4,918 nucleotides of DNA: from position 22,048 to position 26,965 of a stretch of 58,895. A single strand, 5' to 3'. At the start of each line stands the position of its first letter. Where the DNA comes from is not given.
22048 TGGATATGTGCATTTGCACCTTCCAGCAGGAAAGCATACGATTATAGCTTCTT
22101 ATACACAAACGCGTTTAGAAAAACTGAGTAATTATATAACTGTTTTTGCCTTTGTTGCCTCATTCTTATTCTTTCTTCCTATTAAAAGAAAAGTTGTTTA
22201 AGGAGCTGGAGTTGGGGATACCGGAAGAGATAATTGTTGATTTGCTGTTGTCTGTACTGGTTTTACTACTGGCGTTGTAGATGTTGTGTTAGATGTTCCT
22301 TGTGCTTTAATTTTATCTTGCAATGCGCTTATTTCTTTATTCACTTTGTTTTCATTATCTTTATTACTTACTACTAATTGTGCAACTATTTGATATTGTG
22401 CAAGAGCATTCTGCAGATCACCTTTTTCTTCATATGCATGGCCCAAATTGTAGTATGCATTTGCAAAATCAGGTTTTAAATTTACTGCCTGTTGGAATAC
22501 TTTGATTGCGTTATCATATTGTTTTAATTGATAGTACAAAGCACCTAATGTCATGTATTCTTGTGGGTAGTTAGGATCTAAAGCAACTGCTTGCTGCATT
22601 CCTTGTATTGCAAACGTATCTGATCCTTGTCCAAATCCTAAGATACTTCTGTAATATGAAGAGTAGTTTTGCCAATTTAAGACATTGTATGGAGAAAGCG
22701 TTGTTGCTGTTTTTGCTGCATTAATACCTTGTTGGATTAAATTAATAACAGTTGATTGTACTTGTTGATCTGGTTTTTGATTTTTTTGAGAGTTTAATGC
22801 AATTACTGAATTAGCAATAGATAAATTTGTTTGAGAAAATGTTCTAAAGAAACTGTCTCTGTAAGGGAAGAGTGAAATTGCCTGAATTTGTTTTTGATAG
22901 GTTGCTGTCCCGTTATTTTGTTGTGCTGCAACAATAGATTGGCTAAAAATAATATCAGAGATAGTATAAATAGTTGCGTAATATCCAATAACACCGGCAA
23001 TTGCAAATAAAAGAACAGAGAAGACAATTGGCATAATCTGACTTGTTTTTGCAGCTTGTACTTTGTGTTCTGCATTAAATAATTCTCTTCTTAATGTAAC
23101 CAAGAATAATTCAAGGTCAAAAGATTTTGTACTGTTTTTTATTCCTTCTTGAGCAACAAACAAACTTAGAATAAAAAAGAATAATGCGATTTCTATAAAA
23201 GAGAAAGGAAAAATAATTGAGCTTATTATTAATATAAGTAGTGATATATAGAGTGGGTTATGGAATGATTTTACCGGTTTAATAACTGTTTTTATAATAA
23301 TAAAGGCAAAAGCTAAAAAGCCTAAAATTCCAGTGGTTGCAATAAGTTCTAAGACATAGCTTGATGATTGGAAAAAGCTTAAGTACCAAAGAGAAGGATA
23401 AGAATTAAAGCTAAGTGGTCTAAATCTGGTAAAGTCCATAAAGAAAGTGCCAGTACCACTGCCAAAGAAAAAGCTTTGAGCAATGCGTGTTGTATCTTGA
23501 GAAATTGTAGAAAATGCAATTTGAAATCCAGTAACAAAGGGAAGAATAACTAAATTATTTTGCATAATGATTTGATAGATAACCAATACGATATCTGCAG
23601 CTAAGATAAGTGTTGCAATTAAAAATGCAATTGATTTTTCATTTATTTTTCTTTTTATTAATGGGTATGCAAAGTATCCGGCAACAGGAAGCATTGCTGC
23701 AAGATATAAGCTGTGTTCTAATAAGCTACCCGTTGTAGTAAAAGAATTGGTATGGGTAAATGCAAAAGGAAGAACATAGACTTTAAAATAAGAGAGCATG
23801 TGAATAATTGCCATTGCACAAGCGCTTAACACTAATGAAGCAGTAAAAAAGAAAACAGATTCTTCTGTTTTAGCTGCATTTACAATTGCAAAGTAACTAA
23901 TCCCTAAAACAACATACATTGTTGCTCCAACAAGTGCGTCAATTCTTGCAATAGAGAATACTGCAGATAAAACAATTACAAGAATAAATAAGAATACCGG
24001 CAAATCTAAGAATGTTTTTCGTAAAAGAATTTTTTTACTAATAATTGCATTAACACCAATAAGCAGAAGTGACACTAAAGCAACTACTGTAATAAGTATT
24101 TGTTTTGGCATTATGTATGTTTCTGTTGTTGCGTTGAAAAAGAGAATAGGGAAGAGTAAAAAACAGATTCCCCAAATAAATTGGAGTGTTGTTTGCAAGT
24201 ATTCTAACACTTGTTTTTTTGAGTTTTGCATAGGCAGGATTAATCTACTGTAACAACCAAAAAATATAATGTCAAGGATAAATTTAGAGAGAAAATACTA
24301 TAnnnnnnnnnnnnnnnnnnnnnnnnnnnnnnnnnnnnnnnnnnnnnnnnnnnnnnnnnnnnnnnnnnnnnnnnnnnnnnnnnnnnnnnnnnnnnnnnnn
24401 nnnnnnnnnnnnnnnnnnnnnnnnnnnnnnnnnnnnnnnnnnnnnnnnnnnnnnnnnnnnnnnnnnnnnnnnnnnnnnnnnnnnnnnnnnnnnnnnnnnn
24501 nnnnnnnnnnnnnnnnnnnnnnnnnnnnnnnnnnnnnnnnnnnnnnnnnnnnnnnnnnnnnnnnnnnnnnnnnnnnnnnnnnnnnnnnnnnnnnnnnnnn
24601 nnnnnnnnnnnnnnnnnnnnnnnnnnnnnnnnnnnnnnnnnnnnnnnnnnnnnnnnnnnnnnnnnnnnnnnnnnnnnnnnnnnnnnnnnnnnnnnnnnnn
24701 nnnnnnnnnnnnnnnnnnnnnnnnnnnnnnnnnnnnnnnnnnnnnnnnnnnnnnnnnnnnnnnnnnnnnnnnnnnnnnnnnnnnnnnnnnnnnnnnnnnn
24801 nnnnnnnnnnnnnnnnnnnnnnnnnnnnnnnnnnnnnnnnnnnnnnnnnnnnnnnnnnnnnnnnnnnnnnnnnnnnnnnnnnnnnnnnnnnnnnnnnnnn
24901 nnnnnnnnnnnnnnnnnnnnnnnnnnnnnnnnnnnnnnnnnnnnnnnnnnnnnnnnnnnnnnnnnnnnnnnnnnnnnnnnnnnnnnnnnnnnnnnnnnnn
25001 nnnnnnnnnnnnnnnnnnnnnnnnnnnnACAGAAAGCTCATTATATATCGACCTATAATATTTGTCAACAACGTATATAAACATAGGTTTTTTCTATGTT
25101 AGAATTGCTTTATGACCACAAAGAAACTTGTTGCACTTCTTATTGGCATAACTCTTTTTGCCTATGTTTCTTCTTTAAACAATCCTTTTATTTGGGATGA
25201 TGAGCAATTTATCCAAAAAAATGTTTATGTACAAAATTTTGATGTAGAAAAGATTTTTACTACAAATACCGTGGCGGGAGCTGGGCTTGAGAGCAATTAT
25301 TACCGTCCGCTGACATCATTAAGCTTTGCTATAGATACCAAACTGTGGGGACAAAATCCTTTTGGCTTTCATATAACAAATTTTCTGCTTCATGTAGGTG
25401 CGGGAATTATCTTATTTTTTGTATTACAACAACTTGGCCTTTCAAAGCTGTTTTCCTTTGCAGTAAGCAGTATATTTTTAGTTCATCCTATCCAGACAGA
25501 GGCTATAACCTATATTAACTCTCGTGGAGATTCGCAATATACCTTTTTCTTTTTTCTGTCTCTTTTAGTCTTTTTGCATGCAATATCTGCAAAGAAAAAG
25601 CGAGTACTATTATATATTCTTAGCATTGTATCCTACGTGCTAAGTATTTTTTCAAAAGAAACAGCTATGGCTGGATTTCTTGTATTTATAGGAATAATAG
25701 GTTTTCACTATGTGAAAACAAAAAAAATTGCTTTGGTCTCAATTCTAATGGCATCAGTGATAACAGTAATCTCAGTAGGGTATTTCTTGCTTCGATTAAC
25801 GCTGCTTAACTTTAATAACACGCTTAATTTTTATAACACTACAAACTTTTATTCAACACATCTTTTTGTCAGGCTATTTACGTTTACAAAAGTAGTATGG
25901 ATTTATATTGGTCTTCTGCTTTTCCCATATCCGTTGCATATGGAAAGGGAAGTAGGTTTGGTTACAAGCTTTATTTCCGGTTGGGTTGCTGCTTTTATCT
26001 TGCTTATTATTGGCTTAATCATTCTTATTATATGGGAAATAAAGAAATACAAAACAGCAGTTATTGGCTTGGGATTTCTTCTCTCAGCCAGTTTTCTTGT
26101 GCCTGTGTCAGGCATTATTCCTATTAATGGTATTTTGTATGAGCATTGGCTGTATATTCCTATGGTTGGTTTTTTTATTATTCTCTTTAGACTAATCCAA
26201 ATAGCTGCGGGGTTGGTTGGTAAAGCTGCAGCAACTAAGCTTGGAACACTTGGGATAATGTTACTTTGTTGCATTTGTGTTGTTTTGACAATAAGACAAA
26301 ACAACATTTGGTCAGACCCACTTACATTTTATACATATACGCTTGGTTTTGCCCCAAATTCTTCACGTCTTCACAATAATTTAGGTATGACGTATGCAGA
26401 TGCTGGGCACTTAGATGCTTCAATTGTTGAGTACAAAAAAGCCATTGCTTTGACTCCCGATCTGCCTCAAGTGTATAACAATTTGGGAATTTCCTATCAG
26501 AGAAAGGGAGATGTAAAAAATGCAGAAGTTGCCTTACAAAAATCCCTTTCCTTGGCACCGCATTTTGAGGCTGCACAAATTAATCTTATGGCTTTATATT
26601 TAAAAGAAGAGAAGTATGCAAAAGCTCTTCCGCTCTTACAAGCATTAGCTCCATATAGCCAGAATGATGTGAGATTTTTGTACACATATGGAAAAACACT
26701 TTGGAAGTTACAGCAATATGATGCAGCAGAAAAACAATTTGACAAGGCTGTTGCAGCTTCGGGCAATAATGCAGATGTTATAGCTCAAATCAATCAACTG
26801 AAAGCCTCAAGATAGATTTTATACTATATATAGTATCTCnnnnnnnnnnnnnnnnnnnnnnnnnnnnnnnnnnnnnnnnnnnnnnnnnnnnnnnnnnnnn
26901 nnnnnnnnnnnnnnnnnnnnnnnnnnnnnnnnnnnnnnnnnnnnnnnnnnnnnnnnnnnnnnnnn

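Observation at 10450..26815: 16-kb island with eight polytopic GT-C-like membrane enzymes, most fused to TPR repeats: candidate surface-protein O-glycosylation factory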

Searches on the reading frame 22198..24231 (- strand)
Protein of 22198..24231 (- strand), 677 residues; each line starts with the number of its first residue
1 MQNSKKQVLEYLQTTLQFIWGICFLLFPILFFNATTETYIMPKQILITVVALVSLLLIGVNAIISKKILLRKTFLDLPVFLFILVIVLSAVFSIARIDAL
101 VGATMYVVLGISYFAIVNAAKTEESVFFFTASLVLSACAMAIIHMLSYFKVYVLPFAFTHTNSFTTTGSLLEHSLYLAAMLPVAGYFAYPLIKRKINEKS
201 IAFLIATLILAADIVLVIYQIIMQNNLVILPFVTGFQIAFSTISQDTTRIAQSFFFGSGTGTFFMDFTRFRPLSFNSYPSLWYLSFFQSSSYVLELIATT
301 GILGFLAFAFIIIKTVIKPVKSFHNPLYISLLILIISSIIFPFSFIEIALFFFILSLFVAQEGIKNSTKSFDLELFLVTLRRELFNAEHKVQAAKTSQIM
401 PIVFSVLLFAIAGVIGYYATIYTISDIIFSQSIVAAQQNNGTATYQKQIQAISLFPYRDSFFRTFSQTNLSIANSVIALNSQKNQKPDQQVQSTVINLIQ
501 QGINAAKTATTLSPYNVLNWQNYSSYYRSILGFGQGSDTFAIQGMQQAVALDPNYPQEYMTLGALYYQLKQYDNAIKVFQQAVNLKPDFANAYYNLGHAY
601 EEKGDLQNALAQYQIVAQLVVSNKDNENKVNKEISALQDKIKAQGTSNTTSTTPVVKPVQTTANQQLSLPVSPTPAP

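Call 4: search_protein_families(library=pfam, proteins=[window:22198-24231:-], max_evalue=0.01)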
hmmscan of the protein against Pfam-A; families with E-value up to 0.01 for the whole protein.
window:22198-24231:- (677 aa): 15 families
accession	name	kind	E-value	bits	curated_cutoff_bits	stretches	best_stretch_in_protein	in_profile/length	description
PF13414.12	TPR_11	-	7.7e-16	58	26.8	2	563-604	1-42/42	TPR repeat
PF07719.23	TPR_2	-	1.2e-13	50.4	27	2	557-588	2-33/34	Tetratricopeptide repeat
PF00515.34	TPR_1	-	9.2e-13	47.9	27.8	2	558-589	3-34/34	Tetratricopeptide repeat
PF13181.12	TPR_8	-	2.1e-11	43.5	25.7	2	559-588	4-33/34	Tetratricopeptide repeat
PF13431.12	TPR_17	-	5e-10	39.3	24.4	1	579-610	2-33/34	Tetratricopeptide repeat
PF13424.12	TPR_12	-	8e-08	32.8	30.1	1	560-614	7-69/77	Tetratricopeptide repeat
PF13432.12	TPR_16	-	1.1e-07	32.6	32.7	1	562-615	3-56/65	Tetratricopeptide repeat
PF13176.12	TPR_7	-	5.5e-07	29.6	27.9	0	592-625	1-34/36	Tetratricopeptide repeat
PF14559.12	TPR_19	-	1.5e-06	28.8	25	1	568-612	3-47/68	Tetratricopeptide repeat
PF13371.12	TPR_9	-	5.9e-06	26.6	35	1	546-588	19-61/73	Tetratricopeptide repeat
PF13428.12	TPR_14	-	2.9e-05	24.8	23.5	1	556-598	1-43/44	Tetratricopeptide repeat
PF23914.1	TPR_CcmH_CycH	-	3e-05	24.4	42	1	544-628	38-122/158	Cytochrome c-type biogenesis protein H TPR domain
PF13174.12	TPR_6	-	0.00014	22.7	26.3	0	562-585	6-29/33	Tetratricopeptide repeat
PF12895.13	ANAPC3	-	0.0032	18.1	27.2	1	549-611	16-77/82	Anaphase-promoting complex, cyclosome, subunit 3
PF07720.18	TPR_3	-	0.0045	17.5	20.7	0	560-586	5-31/34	Tetratricopeptide repeat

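Call 5: search_protein_families(library=ncbifam, proteins=[window:22198-24231:-], max_evalue=0.01)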
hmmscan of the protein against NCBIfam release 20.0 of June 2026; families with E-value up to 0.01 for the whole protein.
window:22198-24231:- (677 aa): 21 families
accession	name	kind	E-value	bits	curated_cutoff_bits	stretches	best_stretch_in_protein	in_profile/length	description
NF040959.1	MamA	equivalog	3e-12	46.4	200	1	537-635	86-180/204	magnetosome protein MamA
TIGR00540.1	TPR_hemY_coli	hypoth_equivalog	6.5e-09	35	142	1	490-614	262-383/385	heme biosynthesis-associated TPR protein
NF033920.0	C39_PA2778_fam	equivalog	1.3e-08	34.5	150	1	521-614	154-248/255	PA2778 family cysteine peptidase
TIGR02917.1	PEP_TPR_lipo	equivalog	1.3e-08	33.3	312.2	1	535-610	816-891/899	XrtA/PEP-CTERM system TPR-repeat protein PrsT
TIGR02521.1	type_IV_pilW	equivalog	3.8e-08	33.2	154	1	535-614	44-123/234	type IV pilus biogenesis/stability protein PilW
NF033762.1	social_mot_Tgl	equivalog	9e-08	31.8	225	1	538-616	47-126/252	social motility TPR repeat lipoprotein Tgl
NF008391.2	PRK11189.1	equivalog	2e-07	30.8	250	1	477-608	19-151/297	lipoprotein NlpI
TIGR02552.1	LcrH_SycD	equivalog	4.4e-07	29.7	104.8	1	550-639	46-134/136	SycD/LcrH family type III secretion system chaperone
NF040561.1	PrimPol_Msp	equivalog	4e-06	25.7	200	1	541-641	10-115/515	CRISPR-associated primase-polymerase type A1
NF047371.1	FlcA_CTERM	equivalog_domain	7.3e-06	24.7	300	1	530-632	447-549/646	periplasmic flagellar collar protein FlcA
TIGR00990.1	3a0801s09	subfamily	5.7e-05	21.9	757.25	1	526-614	369-491/615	mitochondrial import receptor subunit TOM70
NF047507.1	TPR_BatC_Lepto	exception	0.00013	21.5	175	1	563-651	65-153/214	TPR repeat-containing protein BatC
NF053607.1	CHU_0125_OmpA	equivalog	0.00015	20.4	620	1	526-639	23-135/639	CHU_0125 family OmpA-like outer membrane integrity protein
TIGR02795.1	tol_pal_ybgF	equivalog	0.00028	21.4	90.1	1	558-618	4-67/119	tol-pal system protein YbgF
NF008756.0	PRK11788.1-4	equivalog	0.00036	19.7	474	1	536-645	194-303/389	lipopolysaccharide assembly protein LapB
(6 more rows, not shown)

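Call 66: search_protein_families(library=pfam, alignment_id=A6, max_evalue=0.1)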
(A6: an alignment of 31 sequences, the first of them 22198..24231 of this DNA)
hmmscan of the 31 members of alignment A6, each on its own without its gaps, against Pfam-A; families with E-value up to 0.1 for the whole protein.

A. member 1, window:22198-24231:- (677 aa): 21 families
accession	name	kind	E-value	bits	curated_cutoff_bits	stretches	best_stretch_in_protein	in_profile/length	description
PF13414.12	TPR_11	-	7.7e-16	58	26.8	2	563-604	1-42/42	TPR repeat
PF07719.23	TPR_2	-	1.2e-13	50.4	27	2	557-588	2-33/34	Tetratricopeptide repeat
PF00515.34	TPR_1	-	9.2e-13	47.9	27.8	2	558-589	3-34/34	Tetratricopeptide repeat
PF13181.12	TPR_8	-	2.1e-11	43.5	25.7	2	559-588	4-33/34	Tetratricopeptide repeat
PF13431.12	TPR_17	-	5e-10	39.3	24.4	2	579-610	2-33/34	Tetratricopeptide repeat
PF13424.12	TPR_12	-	8e-08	32.8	30.1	3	560-614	7-69/77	Tetratricopeptide repeat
PF13432.12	TPR_16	-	1.1e-07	32.6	32.7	1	562-615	3-56/65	Tetratricopeptide repeat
PF13176.12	TPR_7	-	5.5e-07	29.6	27.9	1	592-625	1-34/36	Tetratricopeptide repeat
PF14559.12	TPR_19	-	1.5e-06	28.8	25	2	568-612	3-47/68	Tetratricopeptide repeat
PF13371.12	TPR_9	-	5.9e-06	26.6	35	1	546-588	19-61/73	Tetratricopeptide repeat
PF13428.12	TPR_14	-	2.9e-05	24.8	23.5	1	556-598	1-43/44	Tetratricopeptide repeat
PF23914.1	TPR_CcmH_CycH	-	3e-05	24.4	42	1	544-628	38-122/158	Cytochrome c-type biogenesis protein H TPR domain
PF13174.12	TPR_6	-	0.00014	22.7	26.3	1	562-585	6-29/33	Tetratricopeptide repeat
PF12895.13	ANAPC3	-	0.0032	18.1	27.2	1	549-611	16-77/82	Anaphase-promoting complex, cyclosome, subunit 3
PF07720.18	TPR_3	-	0.0045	17.5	20.7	1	560-586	5-31/34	Tetratricopeptide repeat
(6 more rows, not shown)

B. families by the number of members that match (of 31 scanned): 47 families (the first 25 are shown)
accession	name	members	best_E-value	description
PF13414.12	TPR_11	31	3.8e-18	TPR repeat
PF13432.12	TPR_16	31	9.5e-13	Tetratricopeptide repeat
PF13431.12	TPR_17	31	2.9e-11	Tetratricopeptide repeat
PF00515.34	TPR_1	30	1.5e-13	Tetratricopeptide repeat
PF14559.12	TPR_19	30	2.3e-12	Tetratricopeptide repeat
PF07719.23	TPR_2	29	1.2e-13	Tetratricopeptide repeat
PF13181.12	TPR_8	29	8.7e-12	Tetratricopeptide repeat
PF23914.1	TPR_CcmH_CycH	28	1e-06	Cytochrome c-type biogenesis protein H TPR domain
PF13424.12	TPR_12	27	2.2e-10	Tetratricopeptide repeat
PF13428.12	TPR_14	26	1.2e-08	Tetratricopeptide repeat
PF13371.12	TPR_9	26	3.2e-07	Tetratricopeptide repeat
PF13176.12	TPR_7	22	8.3e-11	Tetratricopeptide repeat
PF13174.12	TPR_6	14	7.6e-06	Tetratricopeptide repeat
PF12895.13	ANAPC3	14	2.8e-05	Anaphase-promoting complex, cyclosome, subunit 3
PF13374.12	TPR_10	11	5.5e-09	Tetratricopeptide repeat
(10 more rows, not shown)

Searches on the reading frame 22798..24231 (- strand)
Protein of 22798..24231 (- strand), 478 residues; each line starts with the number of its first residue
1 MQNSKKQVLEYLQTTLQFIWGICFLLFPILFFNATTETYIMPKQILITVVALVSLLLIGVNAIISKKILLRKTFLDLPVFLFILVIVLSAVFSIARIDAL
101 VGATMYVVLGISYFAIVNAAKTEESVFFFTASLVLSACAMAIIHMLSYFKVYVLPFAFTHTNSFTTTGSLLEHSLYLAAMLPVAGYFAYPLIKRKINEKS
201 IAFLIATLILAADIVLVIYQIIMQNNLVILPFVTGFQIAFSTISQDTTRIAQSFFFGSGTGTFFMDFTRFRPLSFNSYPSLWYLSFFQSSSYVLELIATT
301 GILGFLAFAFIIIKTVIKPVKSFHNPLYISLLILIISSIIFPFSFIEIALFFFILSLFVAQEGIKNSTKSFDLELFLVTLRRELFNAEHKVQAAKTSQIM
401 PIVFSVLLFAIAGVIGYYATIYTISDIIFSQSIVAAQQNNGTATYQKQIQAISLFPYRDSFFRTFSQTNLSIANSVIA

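Call 14: search_protein_families(library=pfam, proteins=[window:22798-24231:-], max_evalue=10)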
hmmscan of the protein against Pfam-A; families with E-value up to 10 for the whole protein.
window:22798-24231:- (478 aa): 0 families

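Call 64: search_protein_representatives(protein=window:22798-24231:-)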
Query: 478 residues. Proteins with E-value up to 0.001 (for the whole library): 1404; up to 1e-10: 638; up to 1e-30: 51. The best 150 are listed.
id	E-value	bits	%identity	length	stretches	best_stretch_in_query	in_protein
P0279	8.8e-116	404.1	44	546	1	4-476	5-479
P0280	2.5e-110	386.1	42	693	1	4-476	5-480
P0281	6.8e-105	368.2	41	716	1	8-478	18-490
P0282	1.7e-104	366.9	41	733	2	190-476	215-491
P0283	3.1e-104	366.0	42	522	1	4-476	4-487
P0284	6.9e-102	358.3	40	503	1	5-477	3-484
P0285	3.1e-100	352.9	39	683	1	15-478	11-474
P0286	1.4e-99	350.7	42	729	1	3-477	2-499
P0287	1.5e-95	337.4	41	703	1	5-476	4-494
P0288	3.6e-94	332.9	41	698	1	12-476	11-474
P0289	5.7e-92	325.6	40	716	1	3-477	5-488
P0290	1.8e-91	323.9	46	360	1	5-353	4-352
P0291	1.9e-91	323.9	38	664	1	5-476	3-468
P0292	2.3e-90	320.3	41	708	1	4-476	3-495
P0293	2.9e-88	313.4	36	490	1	5-477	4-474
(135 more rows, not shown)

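Call 95: find_related_loci(query=window:22798-24231:-, collection=metagenome_contigs, flank=10000)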
Query window:22798-24231:- (478 aa) in metagenome_contigs; peptide patterns used: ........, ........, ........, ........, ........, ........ (x = any residue, [..] = any of these).
87 stretches matched a pattern; 1 encode a relative of the query (tblastn E <= 1e-3); 1 distinct loci.
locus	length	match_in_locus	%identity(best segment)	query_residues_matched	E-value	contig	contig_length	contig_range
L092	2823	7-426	48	338-478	3e-37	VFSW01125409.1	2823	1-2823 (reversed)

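Call 96: find_encoding_contigs(protein=P0280, flank=10000, max_places=3)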
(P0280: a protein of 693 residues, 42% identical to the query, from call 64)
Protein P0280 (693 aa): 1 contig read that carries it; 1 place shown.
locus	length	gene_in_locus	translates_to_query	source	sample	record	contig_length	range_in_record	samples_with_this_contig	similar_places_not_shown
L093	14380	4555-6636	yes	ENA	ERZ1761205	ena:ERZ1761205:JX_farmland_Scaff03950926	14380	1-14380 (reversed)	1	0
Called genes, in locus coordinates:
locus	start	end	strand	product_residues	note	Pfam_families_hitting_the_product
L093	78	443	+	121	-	PF05635:23S_rRNA_IVP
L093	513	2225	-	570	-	PF13431:TPR_17 (faint), PF00515:TPR_1 (weak), PF13181:TPR_8 (faint), PF13374:TPR_10 (faint), PF13414:TPR_11 (weak), PF13432:TPR_16 (weak), PF00515:TPR_1 (weak), PF07719:TPR_2 (weak), +2 more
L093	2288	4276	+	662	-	-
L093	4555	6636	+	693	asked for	PF13431:TPR_17 (faint), PF13176:TPR_7 (faint), PF07719:TPR_2 (faint), PF13181:TPR_8 (faint), PF23914:TPR_CcmH_CycH (weak), PF00515:TPR_1 (weak), PF13432:TPR_16 (weak), PF13414:TPR_11, +2 more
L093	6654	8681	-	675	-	-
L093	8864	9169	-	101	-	PF13451:zf_Tbcl, PF23477:zf_Tbcl_2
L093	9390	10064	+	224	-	-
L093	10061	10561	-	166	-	-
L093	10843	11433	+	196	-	-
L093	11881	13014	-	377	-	PF23446:LysM1_NFP_LYK (faint), PF23462:LysM3_NFP (faint), PF23473:LysM3_LYK4_5, PF01476:LysM, PF01551:Peptidase_M23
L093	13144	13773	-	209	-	PF02861:Clp_N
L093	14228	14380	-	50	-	?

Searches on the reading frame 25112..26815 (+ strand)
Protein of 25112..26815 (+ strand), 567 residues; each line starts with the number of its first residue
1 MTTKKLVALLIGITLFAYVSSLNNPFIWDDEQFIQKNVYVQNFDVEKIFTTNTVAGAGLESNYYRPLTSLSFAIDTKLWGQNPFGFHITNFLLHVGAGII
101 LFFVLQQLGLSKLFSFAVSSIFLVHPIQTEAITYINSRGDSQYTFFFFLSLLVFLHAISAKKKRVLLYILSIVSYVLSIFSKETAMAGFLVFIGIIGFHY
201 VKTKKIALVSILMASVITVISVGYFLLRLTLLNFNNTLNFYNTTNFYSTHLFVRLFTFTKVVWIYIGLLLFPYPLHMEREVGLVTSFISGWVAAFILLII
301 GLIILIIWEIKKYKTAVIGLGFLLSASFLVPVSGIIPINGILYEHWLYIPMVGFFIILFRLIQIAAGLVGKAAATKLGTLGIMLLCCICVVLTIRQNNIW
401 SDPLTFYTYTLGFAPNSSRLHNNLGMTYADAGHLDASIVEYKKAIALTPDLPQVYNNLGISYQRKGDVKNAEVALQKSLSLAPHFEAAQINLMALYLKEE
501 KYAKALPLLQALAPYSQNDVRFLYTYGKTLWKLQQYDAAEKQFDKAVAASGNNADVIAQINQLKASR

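Call 4: search_protein_families(library=pfam, proteins=[window:25112-26815:+], max_evalue=0.01)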
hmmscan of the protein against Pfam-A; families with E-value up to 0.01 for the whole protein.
window:25112-26815:+ (567 aa): 15 families
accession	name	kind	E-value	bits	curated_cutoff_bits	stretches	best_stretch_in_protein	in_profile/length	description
PF07719.23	TPR_2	-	5.6e-18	64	27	3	453-484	2-33/34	Tetratricopeptide repeat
PF13181.12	TPR_8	-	1.3e-16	59.7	25.7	3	453-484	2-33/34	Tetratricopeptide repeat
PF00515.34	TPR_1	-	4.3e-15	55.2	27.8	2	453-485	2-34/34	Tetratricopeptide repeat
PF13414.12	TPR_11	-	1.2e-10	41.4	26.8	1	427-466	3-42/42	TPR repeat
PF14559.12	TPR_19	-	1.4e-10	41.8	25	2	465-521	4-60/68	Tetratricopeptide repeat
PF13424.12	TPR_12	-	2.2e-10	41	30.1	1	452-510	3-69/77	Tetratricopeptide repeat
PF13428.12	TPR_14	-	2.9e-09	37.1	23.5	0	521-557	2-38/44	Tetratricopeptide repeat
PF13432.12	TPR_16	-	2.8e-08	34.5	32.7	1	496-553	7-64/65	Tetratricopeptide repeat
PF13431.12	TPR_17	-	6.3e-08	32.7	24.4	1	441-471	2-32/34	Tetratricopeptide repeat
PF13374.12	TPR_10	-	2.2e-07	31.1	27.5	0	454-481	4-31/42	Tetratricopeptide repeat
PF13371.12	TPR_9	-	2.2e-06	28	35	0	494-556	3-65/73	Tetratricopeptide repeat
PF12895.13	ANAPC3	-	8.4e-05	23.2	27.2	1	466-545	3-81/82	Anaphase-promoting complex, cyclosome, subunit 3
PF13176.12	TPR_7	-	0.0014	19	27.9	0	456-483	3-30/36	Tetratricopeptide repeat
PF23914.1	TPR_CcmH_CycH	-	0.0023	18.2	42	1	458-548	56-149/158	Cytochrome c-type biogenesis protein H TPR domain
PF09976.15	TPR_21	-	0.006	16.8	25.5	0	464-560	88-183/193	Tetratricopeptide repeat-like domain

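Call 5: search_protein_families(library=ncbifam, proteins=[window:25112-26815:+], max_evalue=0.01)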
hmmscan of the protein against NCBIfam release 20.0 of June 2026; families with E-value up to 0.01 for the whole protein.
window:25112-26815:+ (567 aa): 23 families
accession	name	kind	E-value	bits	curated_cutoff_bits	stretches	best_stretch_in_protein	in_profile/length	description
NF040959.1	MamA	equivalog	1e-20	74.1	200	2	458-556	77-175/204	magnetosome protein MamA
TIGR02917.1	PEP_TPR_lipo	equivalog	6.5e-15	54.1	312.2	1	414-561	597-744/899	XrtA/PEP-CTERM system TPR-repeat protein PrsT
TIGR02521.1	type_IV_pilW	equivalog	1.5e-11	44.3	154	2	457-549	36-128/234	type IV pilus biogenesis/stability protein PilW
NF008391.2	PRK11189.1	equivalog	4.1e-10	39.6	250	1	418-528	65-176/297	lipoprotein NlpI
NF033762.1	social_mot_Tgl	equivalog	5.6e-10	39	225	1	416-526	29-136/252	social motility TPR repeat lipoprotein Tgl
TIGR02552.1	LcrH_SycD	equivalog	5.9e-10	39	104.8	2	414-483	48-117/136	SycD/LcrH family type III secretion system chaperone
NF047507.1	TPR_BatC_Lepto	exception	8.5e-10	38.5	175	1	408-500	48-144/214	TPR repeat-containing protein BatC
NF002725.1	PRK02603.1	equivalog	6e-08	32.9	143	1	417-505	71-157/173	photosystem I assembly protein Ycf3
NF011721.1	PRK15174.1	equivalog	9.7e-08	30.7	1200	1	427-552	221-350/656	Vi polysaccharide transport protein VexE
NF052415.1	T3SS_chap_SctY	equivalog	2.8e-06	27.8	70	1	459-547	13-104/106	type III secretion apparatus assembly chaperone SctY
NF047371.1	FlcA_CTERM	equivalog_domain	8.2e-06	24.5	300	1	445-547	431-534/646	periplasmic flagellar collar protein FlcA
NF033758.1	gliding_GltE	equivalog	1.4e-05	24.3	225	1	418-472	290-344/411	adventurous gliding motility TPR repeat lipoprotein GltE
NF033920.0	C39_PA2778_fam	equivalog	1.6e-05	24.4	150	0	408-483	180-255/255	PA2778 family cysteine peptidase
NF007468.0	PRK10049.1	equivalog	1.9e-05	23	1043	1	391-510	108-226/817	poly-beta-1,6 N-acetyl-D-glucosamine export porin PgaA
TIGR00990.1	3a0801s09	subfamily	0.00042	19.1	757.25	1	430-548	377-495/615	mitochondrial import receptor subunit TOM70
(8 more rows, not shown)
